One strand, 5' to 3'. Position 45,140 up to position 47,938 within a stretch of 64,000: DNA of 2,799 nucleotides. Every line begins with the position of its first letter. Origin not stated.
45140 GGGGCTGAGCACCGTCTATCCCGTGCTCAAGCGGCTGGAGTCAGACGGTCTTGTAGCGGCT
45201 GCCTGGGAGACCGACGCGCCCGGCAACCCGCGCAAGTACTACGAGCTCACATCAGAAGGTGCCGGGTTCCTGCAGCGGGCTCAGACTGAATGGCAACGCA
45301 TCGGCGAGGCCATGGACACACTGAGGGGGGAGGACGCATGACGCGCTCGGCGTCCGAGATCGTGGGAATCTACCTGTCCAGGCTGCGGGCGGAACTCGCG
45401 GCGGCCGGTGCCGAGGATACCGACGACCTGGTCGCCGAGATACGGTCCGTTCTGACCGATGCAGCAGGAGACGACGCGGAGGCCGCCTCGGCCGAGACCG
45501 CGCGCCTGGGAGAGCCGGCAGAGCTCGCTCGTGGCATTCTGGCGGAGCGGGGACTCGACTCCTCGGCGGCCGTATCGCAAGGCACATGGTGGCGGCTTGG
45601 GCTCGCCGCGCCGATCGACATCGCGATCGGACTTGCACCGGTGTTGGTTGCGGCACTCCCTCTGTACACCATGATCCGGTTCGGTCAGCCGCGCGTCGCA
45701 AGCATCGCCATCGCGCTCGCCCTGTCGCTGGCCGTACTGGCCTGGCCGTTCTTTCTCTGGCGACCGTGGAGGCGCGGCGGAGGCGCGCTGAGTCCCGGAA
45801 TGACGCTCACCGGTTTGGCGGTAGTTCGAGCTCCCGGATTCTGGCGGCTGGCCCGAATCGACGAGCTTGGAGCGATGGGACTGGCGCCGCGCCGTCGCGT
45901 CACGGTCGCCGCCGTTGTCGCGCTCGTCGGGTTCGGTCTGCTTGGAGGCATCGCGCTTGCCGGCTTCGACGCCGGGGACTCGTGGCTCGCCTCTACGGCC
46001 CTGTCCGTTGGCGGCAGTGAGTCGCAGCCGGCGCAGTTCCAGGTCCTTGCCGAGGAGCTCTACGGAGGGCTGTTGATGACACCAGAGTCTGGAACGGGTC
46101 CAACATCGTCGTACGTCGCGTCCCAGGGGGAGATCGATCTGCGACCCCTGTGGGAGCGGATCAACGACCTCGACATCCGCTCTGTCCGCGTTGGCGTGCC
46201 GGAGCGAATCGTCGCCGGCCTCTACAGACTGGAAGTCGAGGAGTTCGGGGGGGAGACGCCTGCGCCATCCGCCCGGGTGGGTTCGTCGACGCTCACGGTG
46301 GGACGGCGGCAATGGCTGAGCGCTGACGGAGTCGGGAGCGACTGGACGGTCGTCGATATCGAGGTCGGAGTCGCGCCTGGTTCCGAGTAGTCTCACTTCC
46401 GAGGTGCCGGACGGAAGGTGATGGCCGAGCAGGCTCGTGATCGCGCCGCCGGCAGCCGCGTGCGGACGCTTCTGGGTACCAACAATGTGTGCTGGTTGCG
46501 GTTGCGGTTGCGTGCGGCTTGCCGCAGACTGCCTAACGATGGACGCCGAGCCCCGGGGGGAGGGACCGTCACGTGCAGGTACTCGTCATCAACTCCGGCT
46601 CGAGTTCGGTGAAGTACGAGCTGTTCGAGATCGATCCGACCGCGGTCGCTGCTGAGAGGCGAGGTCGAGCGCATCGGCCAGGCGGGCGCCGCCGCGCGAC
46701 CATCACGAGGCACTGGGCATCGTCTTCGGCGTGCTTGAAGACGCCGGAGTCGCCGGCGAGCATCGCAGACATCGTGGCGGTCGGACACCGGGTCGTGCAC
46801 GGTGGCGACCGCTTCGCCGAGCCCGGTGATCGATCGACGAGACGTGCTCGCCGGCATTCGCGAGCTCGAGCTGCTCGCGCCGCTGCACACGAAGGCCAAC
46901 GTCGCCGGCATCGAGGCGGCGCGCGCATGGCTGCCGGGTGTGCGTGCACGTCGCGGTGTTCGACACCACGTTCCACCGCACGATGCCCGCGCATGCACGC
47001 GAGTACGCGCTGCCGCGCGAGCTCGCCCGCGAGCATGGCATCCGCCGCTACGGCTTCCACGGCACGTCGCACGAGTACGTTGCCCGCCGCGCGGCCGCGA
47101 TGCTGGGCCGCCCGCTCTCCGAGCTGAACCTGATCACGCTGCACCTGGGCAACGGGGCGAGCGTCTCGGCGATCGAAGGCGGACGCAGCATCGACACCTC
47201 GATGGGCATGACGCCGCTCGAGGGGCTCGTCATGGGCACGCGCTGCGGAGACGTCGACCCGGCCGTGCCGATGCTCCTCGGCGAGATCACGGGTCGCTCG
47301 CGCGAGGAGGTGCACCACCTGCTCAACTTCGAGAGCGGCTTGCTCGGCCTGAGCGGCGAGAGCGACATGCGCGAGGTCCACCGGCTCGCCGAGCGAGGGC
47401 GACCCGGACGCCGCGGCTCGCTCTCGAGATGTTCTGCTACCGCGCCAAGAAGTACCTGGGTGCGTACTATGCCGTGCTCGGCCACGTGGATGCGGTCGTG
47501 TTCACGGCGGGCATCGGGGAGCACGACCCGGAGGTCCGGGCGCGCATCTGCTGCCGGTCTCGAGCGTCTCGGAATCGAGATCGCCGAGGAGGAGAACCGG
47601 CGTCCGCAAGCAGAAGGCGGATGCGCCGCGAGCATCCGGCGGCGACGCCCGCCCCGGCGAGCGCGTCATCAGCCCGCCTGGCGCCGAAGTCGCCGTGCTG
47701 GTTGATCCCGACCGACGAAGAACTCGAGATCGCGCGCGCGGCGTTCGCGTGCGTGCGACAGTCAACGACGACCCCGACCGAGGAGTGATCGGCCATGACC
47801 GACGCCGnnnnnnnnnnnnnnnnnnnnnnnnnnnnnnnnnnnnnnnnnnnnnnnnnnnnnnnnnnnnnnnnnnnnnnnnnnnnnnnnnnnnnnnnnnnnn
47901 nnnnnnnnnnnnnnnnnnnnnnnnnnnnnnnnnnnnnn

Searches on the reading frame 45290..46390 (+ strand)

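Call 34: search_protein_families(library=pfam, proteins=[window:45290-46390:+], max_evalue=0.00001)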
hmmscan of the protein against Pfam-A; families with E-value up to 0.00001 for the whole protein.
window:45290-46390:+ (366 aa): 1 family
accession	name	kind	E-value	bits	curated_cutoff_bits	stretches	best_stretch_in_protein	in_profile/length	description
PF22564.2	HAAS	-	7e-06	26.8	27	0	28-81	2-54/55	HAAS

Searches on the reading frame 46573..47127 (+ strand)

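Call 68: search_protein_families(library=pfam, proteins=[window:46573-47127:+], max_evalue=0.001)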
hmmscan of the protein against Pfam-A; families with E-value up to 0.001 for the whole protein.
window:46573-47127:+ (184 aa): 1 family
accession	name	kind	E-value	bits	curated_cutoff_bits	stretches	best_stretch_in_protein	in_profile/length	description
PF00871.23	Acetate_kinase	-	2.9e-08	33.2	22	1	3-84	2-100/392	Acetokinase family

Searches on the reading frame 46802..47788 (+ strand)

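Call 34: search_protein_families(library=pfam, proteins=[window:46802-47788:+], max_evalue=0.00001)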
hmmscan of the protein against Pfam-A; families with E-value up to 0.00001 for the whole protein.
window:46802-47788:+ (328 aa): 1 family
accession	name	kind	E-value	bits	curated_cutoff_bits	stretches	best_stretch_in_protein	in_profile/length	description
PF00871.23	Acetate_kinase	-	9e-19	67.8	22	1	203-250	296-344/392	Acetokinase family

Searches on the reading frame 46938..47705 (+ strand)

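Call 68: search_protein_families(library=pfam, proteins=[window:46938-47705:+], max_evalue=0.001)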
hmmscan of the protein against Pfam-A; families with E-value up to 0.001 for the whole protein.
window:46938-47705:+ (255 aa): 1 family
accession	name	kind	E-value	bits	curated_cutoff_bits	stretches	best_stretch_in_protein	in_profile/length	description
PF00871.23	Acetate_kinase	-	5.5e-71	239.7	22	1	4-151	141-289/392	Acetokinase family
